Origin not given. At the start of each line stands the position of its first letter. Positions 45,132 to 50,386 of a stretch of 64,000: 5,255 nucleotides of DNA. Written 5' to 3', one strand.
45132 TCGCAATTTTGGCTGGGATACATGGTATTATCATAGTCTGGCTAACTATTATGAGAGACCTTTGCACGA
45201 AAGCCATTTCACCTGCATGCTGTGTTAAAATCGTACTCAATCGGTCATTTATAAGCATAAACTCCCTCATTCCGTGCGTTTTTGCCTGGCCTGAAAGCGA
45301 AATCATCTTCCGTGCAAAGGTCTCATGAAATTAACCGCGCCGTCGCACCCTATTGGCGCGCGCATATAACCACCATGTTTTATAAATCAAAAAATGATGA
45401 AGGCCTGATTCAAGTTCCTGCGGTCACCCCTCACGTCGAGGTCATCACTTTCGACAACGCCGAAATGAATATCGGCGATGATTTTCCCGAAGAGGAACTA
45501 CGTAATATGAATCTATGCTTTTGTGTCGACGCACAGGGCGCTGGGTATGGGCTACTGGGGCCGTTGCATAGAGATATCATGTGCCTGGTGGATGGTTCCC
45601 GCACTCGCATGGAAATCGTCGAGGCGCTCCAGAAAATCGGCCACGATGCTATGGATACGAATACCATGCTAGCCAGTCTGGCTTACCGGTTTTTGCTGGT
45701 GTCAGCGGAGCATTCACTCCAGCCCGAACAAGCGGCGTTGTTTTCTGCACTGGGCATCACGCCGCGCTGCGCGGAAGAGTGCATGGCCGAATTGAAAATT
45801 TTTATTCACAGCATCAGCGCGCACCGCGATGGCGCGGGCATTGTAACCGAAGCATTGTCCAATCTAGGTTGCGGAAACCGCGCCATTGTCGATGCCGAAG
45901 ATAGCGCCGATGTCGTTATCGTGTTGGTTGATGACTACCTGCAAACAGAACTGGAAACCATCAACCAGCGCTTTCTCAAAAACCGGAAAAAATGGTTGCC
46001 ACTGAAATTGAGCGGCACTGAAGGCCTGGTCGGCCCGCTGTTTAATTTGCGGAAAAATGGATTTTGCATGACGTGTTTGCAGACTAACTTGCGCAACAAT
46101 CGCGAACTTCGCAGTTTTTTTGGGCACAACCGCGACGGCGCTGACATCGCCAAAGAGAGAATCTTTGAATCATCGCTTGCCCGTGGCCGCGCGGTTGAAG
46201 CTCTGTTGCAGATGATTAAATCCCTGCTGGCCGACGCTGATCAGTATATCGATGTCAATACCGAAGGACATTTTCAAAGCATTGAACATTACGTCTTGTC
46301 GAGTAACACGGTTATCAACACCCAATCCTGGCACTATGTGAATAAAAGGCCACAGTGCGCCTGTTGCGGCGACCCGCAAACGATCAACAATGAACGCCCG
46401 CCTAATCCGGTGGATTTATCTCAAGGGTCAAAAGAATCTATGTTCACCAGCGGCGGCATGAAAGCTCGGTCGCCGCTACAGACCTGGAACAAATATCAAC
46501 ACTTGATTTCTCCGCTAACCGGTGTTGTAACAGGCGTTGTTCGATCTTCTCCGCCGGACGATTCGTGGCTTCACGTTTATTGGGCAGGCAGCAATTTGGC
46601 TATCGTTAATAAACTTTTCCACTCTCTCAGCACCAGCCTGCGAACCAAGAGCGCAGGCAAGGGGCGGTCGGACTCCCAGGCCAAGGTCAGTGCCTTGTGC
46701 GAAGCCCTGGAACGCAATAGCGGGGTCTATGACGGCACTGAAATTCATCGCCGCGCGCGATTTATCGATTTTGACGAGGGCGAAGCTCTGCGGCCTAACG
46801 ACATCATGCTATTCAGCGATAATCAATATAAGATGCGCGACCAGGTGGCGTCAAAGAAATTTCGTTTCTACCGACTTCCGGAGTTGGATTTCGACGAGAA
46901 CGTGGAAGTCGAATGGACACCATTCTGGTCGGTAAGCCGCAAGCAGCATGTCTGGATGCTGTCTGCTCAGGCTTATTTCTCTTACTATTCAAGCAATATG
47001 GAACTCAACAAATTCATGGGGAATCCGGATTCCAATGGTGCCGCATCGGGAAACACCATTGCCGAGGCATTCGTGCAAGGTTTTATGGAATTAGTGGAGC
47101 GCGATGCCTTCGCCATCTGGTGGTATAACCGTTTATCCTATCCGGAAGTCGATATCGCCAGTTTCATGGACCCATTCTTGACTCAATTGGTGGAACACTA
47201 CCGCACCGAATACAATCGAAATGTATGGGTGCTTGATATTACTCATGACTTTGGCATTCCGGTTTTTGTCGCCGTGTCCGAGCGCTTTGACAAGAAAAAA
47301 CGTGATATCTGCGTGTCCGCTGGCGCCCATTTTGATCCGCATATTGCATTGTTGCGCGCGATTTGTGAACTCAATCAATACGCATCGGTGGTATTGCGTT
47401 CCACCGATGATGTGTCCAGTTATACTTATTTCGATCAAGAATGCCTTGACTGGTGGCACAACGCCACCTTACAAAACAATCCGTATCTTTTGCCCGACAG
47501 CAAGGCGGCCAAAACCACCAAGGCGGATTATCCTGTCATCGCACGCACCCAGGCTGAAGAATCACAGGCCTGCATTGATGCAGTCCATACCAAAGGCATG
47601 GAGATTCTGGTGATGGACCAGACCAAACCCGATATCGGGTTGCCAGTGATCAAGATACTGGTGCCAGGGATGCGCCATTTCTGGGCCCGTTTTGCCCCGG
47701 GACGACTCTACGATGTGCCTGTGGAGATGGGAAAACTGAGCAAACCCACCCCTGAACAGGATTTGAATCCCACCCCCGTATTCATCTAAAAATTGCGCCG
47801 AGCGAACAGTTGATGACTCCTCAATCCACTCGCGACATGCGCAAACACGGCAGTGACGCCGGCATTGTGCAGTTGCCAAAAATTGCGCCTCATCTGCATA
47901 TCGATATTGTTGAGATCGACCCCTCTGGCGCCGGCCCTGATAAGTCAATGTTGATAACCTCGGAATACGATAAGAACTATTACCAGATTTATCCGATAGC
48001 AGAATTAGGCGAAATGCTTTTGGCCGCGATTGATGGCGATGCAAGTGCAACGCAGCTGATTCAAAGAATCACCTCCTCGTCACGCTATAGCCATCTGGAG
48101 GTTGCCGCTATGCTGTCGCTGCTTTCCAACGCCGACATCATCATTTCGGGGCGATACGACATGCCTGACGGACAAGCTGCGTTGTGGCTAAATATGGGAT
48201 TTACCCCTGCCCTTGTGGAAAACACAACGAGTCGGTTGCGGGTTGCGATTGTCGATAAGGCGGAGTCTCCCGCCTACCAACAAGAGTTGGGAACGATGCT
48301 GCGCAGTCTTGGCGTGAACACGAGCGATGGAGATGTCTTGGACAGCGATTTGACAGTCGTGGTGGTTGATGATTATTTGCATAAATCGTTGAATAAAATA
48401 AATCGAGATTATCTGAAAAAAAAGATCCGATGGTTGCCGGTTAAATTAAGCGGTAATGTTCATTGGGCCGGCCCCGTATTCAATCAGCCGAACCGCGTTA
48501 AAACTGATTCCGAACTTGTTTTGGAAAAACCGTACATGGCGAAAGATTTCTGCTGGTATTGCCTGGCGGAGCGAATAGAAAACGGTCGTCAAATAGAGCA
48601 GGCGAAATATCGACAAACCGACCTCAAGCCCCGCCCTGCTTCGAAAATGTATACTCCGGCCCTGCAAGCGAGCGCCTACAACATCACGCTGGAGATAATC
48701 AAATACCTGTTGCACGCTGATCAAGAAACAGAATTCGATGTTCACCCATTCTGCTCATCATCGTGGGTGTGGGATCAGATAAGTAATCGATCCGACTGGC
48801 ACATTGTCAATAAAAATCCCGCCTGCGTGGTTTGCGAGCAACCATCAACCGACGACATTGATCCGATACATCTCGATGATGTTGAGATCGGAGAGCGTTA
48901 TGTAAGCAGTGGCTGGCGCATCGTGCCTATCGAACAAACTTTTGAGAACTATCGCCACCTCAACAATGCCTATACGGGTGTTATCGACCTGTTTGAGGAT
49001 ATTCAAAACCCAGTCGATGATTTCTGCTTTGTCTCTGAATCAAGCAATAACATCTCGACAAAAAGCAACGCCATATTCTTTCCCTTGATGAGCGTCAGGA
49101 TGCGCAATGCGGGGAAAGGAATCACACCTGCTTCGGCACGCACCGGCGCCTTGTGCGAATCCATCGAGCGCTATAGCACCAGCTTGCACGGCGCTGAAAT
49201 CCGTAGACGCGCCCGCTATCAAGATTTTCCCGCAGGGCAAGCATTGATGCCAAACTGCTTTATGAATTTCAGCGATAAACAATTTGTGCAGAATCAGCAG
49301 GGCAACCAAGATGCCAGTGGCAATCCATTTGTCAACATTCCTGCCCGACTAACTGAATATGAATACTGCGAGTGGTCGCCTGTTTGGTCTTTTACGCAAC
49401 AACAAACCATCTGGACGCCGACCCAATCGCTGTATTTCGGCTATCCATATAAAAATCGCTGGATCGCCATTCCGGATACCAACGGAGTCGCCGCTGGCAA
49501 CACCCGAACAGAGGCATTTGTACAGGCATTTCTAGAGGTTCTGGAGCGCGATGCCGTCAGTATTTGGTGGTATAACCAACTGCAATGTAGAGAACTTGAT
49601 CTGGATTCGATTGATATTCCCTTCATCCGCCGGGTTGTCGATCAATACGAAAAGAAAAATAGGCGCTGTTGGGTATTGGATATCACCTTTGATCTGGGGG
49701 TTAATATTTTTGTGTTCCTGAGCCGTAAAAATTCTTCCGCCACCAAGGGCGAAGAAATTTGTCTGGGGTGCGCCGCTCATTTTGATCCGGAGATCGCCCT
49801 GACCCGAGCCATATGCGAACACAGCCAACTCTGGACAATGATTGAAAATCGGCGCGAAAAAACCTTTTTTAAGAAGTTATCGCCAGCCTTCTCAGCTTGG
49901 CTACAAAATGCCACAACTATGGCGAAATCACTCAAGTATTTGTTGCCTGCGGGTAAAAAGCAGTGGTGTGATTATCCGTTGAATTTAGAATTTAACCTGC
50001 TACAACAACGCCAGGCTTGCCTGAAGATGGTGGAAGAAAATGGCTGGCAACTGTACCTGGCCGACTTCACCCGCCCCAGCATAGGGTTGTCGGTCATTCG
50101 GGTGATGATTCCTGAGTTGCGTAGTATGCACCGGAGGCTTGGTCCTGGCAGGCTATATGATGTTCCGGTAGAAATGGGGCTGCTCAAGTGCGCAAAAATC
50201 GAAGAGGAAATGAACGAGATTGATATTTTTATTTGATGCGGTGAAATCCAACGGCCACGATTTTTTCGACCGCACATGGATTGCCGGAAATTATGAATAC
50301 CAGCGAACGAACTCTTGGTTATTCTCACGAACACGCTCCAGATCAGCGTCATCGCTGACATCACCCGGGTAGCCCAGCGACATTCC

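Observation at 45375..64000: Candidate novel RiPP system: NHLP-leader precursors plus two PatD-like YcaO heterocyclases, a SagB/ThcOx oxidase and a LanM-like enzyme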

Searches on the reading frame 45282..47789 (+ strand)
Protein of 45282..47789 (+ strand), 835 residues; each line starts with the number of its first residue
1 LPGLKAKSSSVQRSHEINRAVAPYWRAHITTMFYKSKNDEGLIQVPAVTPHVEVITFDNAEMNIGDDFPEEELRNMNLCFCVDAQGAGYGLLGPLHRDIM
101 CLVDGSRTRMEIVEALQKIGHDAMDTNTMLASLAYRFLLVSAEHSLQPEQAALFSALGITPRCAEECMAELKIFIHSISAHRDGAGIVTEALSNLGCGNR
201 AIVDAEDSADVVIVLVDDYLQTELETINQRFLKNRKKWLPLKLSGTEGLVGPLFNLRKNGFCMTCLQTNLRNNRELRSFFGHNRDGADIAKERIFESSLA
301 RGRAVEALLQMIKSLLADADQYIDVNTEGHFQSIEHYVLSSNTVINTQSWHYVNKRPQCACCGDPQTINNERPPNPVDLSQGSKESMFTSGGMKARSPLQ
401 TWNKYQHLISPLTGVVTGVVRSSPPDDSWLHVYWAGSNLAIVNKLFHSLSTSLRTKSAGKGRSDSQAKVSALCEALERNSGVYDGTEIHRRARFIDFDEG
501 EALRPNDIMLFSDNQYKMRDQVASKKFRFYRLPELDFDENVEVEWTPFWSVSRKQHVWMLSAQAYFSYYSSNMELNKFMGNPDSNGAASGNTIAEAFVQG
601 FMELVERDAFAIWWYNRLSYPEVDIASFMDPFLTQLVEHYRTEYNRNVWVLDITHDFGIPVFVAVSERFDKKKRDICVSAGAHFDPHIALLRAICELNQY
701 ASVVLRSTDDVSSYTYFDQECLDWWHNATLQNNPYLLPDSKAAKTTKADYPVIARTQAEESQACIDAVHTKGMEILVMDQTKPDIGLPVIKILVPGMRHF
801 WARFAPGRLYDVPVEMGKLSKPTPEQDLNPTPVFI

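Call 4: search_protein_families(library=pfam, proteins=[window:45282-47789:+], max_evalue=0.01)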
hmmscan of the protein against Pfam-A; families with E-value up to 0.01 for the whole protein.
window:45282-47789:+ (835 aa): 1 family
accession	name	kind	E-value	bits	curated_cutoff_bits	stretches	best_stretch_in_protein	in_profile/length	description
PF02624.21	YcaO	-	6.9e-84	282.4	25.7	1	458-798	1-325/325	YcaO cyclodehydratase, ATP-ad Mg2+-binding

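Call 5: search_protein_families(library=ncbifam, proteins=[window:45282-47789:+], max_evalue=0.01)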
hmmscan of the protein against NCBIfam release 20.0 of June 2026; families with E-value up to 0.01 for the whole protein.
window:45282-47789:+ (835 aa): 6 families
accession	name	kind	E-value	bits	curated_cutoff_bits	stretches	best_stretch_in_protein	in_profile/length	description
TIGR03604.1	TOMM_cyclo_SagD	subfamily_domain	1.8e-73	247.6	219.25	1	459-832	1-373/377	thiazole/oxazole-forming peptide maturase, SagD family component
TIGR03266.1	methan_mark_1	equivalog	5e-39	134.3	365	1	458-800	56-365/376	YcaO-related McrA-glycine thioamidation protein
TIGR00702.1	TIGR00702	domain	1.3e-34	119.9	75.65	1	457-798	51-365/377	YcaO-type kinase domain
TIGR03882.1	cyclo_dehyd_2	equivalog_domain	4.8e-20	72.4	36.9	1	237-416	2-164/164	TOMM precursor leader peptide-binding protein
NF040716.1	YcaO_for_S12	equivalog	2.3e-10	39.6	700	1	457-799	55-389/571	30S ribosomal protein S12 methylthiotransferase accessory factor YcaO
TIGR03549.1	TIGR03549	equivalog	0.0001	20.7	900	1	567-797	312-535/723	OsmC domain/YcaO domain-containing protein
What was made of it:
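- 45375..47789 (+): YcaO1: fused E1-like/leader-binding + YcaO cyclodehydratase (LynD/PatD type), with a C-terminal NPTPVFI. TIGR03882 E 5e-20 (calls 4, 5).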

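Call 26: search_solved_structures(query=window:45375-47789:+, max_evalue=0.001, show_alignments=1)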
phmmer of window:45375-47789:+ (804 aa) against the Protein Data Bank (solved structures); distinct sequences matched with E-value up to 0.001: 6.
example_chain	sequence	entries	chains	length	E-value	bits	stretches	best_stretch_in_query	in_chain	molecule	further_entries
4v1t_A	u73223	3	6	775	1.5e-143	483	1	54-802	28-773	LYND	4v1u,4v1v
7u58_A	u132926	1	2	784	1.3e-140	473.3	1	54-802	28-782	MusD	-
4bs9_A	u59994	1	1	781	7.9e-136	457.4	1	53-802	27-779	TRUD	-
6pe3_A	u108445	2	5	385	1.6e-20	76.1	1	543-670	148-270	Uncharacterized protein MJ1094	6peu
6ci7_A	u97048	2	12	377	4.9e-10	41.4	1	513-766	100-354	YcaO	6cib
4q84_A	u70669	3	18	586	9.3e-05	24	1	552-770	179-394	Ribosomal protein S12 methylthiotransferase accessory factor YcaO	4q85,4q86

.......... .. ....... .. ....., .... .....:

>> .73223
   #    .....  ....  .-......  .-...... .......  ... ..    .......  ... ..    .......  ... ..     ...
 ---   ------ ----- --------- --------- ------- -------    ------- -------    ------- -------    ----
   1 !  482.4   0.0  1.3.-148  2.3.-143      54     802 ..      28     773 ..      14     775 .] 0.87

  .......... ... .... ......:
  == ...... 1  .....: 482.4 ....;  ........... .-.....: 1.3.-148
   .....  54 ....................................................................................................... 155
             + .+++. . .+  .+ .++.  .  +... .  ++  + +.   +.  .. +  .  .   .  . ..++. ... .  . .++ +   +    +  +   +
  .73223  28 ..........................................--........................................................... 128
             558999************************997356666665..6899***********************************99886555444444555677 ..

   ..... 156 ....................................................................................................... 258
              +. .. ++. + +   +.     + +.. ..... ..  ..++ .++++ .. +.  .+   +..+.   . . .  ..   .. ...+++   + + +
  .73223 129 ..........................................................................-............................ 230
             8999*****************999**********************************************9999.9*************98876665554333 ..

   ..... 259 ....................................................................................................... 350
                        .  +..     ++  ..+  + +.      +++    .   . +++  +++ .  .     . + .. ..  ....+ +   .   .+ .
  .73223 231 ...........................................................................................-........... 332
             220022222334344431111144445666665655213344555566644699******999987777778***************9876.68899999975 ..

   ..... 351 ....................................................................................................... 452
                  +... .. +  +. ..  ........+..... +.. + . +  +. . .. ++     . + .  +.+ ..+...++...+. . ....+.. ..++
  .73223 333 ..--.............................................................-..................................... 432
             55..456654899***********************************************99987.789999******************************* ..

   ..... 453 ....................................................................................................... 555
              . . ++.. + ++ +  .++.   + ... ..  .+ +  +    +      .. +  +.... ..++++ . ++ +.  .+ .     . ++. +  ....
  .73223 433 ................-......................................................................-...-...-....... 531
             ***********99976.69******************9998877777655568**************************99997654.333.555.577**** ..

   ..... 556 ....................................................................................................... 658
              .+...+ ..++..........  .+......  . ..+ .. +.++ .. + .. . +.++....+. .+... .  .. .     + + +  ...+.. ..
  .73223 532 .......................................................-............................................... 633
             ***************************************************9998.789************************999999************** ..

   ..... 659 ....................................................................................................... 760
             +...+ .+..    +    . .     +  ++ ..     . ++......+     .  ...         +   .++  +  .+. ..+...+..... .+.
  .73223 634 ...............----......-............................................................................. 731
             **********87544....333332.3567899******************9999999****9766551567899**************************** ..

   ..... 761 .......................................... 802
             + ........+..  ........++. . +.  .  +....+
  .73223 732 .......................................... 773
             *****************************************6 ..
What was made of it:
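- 45375..47789 (+): LynD 4v1t E 1.5e-143 over residues 54-802 (call 26).
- Checked: YcaO1, 45375-47789 (+): PF02624 E 7e-84, TIGR03604 above its cut-off, LynD E 1.5e-143 (calls 4, 5, 26).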

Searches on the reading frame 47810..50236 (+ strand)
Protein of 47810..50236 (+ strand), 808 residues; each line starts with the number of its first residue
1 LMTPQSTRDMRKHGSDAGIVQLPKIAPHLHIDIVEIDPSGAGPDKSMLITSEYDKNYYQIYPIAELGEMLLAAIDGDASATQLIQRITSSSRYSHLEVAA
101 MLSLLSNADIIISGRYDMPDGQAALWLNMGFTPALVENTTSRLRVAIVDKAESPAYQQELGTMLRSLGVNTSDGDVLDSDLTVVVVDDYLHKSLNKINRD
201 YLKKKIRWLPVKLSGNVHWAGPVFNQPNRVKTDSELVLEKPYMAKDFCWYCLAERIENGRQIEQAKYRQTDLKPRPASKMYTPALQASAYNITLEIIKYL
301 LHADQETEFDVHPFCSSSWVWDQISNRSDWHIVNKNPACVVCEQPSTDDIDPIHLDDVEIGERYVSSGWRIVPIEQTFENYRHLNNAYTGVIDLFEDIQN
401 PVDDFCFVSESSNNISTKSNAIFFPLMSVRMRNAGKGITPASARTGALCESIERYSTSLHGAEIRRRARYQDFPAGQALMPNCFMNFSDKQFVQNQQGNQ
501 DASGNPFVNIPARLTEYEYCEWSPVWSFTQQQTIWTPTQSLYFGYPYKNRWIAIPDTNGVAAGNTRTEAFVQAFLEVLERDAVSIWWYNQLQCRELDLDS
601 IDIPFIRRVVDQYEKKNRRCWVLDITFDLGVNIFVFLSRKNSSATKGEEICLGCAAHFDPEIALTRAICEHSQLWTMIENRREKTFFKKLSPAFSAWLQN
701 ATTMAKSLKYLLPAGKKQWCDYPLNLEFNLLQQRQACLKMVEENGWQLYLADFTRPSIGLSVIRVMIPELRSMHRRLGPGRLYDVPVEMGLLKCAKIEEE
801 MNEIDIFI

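Call 4: search_protein_families(library=pfam, proteins=[window:47810-50236:+], max_evalue=0.01)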
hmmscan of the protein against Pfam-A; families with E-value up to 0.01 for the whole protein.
window:47810-50236:+ (808 aa): 1 family
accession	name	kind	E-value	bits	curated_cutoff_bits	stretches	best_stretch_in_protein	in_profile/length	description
PF02624.21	YcaO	-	7.4e-76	256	25.7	1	434-771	1-325/325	YcaO cyclodehydratase, ATP-ad Mg2+-binding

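Call 5: search_protein_families(library=ncbifam, proteins=[window:47810-50236:+], max_evalue=0.01)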
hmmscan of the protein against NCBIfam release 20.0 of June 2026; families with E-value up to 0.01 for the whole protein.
window:47810-50236:+ (808 aa): 5 families
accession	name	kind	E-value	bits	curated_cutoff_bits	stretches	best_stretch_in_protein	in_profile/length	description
TIGR03604.1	TOMM_cyclo_SagD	subfamily_domain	1.3e-63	215.2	219.25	1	435-802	1-370/377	thiazole/oxazole-forming peptide maturase, SagD family component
TIGR03266.1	methan_mark_1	equivalog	5.1e-33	114.6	365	1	434-771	56-363/376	YcaO-related McrA-glycine thioamidation protein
TIGR00702.1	TIGR00702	domain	8.3e-28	97.5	75.65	1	434-770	52-364/377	YcaO-type kinase domain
TIGR03882.1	cyclo_dehyd_2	equivalog_domain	2.5e-14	53.8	36.9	1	248-392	26-164/164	TOMM precursor leader peptide-binding protein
NF040716.1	YcaO_for_S12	equivalog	1.2e-06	27.3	700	1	557-769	177-386/571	30S ribosomal protein S12 methylthiotransferase accessory factor YcaO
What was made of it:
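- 47810..50236 (+): YcaO2: second, more divergent fused E1-like + YcaO cyclodehydratase, without the Pro-rich C-terminus. TIGR03882 E 2.5e-14 (calls 4, 5).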

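Call 27: search_solved_structures(query=window:47810-50236:+, max_evalue=0.001, show_alignments=1)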
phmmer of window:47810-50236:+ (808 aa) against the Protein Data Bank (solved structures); distinct sequences matched with E-value up to 0.001: 5.
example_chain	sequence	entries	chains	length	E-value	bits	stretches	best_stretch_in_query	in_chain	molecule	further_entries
4bs9_A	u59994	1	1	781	5.5e-90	305.7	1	66-803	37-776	TRUD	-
4v1t_A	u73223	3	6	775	2.9e-87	296.7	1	65-803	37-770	LYND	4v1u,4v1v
7u58_A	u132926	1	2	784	7.8e-87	295.3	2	274-806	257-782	MusD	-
6pe3_A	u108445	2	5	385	4.6e-16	61.2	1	519-771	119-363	Uncharacterized protein MJ1094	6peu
6ci7_A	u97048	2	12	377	2.4e-10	42.3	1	519-765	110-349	YcaO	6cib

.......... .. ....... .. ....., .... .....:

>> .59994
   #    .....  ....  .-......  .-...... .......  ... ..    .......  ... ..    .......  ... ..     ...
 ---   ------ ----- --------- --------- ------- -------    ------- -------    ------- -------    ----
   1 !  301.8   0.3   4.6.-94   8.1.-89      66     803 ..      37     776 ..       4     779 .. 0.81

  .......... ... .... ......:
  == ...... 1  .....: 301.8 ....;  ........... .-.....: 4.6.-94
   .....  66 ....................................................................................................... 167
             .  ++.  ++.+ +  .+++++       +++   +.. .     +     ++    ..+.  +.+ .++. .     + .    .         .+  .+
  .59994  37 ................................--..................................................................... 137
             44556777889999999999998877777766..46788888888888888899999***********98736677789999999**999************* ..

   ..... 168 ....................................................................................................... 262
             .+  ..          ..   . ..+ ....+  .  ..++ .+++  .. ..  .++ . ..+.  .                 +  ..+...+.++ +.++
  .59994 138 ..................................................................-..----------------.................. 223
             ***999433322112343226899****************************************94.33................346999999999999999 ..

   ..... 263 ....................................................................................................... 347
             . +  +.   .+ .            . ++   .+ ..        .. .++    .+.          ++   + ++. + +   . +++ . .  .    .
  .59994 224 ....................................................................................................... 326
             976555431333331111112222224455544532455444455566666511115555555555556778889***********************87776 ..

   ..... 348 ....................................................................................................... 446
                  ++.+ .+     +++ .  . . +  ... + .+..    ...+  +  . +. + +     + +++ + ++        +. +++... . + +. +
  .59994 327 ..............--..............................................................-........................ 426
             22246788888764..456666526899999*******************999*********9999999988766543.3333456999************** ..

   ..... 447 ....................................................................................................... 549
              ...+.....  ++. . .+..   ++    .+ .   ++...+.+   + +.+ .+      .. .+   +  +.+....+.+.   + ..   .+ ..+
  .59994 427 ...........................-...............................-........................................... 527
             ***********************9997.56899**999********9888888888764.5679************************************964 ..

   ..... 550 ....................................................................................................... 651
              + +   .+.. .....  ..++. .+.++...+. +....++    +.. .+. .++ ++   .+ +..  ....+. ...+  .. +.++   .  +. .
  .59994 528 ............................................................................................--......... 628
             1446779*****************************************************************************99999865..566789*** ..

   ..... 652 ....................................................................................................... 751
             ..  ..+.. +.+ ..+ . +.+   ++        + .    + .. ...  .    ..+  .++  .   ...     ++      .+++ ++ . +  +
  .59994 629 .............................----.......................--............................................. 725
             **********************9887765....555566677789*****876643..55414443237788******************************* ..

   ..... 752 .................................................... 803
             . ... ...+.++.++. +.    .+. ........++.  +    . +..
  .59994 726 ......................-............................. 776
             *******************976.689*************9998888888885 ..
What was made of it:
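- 47810..50236 (+): TruD 4bs9 E 5.5e-90 (call 27).
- Checked: YcaO2, 47810-50236 (+): PF02624 E 7e-76, TruD E 5.5e-90 (calls 4, 27).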
